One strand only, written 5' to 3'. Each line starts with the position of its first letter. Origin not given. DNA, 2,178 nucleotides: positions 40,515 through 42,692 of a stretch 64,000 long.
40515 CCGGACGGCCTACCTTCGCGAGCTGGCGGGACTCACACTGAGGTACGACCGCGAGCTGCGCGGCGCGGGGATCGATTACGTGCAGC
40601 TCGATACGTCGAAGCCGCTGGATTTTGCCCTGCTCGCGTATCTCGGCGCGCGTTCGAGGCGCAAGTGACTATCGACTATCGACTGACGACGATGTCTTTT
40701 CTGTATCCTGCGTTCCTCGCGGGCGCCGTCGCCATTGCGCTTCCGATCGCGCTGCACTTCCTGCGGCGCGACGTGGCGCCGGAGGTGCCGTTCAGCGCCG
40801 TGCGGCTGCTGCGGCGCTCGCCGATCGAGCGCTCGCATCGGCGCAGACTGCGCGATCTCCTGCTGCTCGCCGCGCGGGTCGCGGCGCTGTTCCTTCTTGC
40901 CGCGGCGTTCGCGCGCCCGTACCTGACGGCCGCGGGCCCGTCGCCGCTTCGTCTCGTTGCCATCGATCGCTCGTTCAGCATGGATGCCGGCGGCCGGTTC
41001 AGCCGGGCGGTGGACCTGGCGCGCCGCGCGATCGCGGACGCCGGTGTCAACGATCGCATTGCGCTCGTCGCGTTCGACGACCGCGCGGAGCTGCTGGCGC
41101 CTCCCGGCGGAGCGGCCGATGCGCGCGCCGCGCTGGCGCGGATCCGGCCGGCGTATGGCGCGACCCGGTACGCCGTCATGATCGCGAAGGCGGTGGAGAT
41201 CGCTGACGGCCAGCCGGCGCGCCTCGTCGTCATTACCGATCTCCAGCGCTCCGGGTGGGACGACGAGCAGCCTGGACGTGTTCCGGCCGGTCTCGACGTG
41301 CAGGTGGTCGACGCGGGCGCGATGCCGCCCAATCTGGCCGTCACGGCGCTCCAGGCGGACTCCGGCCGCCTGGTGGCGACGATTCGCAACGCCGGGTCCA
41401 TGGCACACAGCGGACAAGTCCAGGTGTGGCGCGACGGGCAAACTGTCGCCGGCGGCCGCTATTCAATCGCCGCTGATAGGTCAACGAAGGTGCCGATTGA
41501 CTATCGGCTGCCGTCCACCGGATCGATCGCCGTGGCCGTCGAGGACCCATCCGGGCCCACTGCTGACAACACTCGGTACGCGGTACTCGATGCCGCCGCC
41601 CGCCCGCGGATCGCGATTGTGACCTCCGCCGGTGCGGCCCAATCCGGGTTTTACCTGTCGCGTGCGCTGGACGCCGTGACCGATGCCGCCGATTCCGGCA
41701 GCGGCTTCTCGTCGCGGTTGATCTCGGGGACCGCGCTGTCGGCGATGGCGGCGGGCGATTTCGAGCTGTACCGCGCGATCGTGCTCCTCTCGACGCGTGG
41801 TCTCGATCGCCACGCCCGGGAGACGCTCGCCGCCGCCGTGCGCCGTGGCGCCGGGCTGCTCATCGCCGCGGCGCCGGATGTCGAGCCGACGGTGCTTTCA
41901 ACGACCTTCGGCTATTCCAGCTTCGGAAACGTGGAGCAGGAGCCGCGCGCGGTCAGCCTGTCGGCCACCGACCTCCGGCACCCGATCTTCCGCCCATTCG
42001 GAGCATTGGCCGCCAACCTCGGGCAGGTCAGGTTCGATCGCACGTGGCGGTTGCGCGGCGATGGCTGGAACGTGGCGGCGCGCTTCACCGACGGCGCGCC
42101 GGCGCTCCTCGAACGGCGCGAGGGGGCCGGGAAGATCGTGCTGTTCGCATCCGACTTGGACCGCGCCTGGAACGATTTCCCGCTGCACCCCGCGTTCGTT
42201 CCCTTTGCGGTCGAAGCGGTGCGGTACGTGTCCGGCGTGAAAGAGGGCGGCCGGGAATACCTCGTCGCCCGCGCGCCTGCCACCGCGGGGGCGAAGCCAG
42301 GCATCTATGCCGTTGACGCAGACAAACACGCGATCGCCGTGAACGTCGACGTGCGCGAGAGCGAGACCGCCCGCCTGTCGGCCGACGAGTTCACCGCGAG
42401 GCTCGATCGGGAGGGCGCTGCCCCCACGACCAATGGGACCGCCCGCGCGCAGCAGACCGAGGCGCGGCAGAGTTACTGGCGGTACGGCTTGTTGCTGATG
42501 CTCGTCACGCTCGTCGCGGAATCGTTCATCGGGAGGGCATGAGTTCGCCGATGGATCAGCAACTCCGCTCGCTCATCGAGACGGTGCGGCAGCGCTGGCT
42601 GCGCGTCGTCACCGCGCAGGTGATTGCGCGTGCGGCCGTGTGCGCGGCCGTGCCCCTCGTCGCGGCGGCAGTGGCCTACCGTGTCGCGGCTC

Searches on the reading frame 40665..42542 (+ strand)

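Call 62: search_protein_families(library=pfam, proteins=[window:40665-42542:+], max_evalue=0.00001)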
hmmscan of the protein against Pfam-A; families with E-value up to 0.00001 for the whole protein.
window:40665-42542:+ (625 aa): 2 families
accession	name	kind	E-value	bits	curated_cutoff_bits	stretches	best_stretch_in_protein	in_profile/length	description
PF07584.16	BatA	-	1.1e-15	58.3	25.9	1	10-85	1-77/77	Aerotolerance regulator N-terminal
PF13519.12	VWA_2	-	3.7e-13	50.5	27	1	98-192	3-105/107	von Willebrand factor type A domain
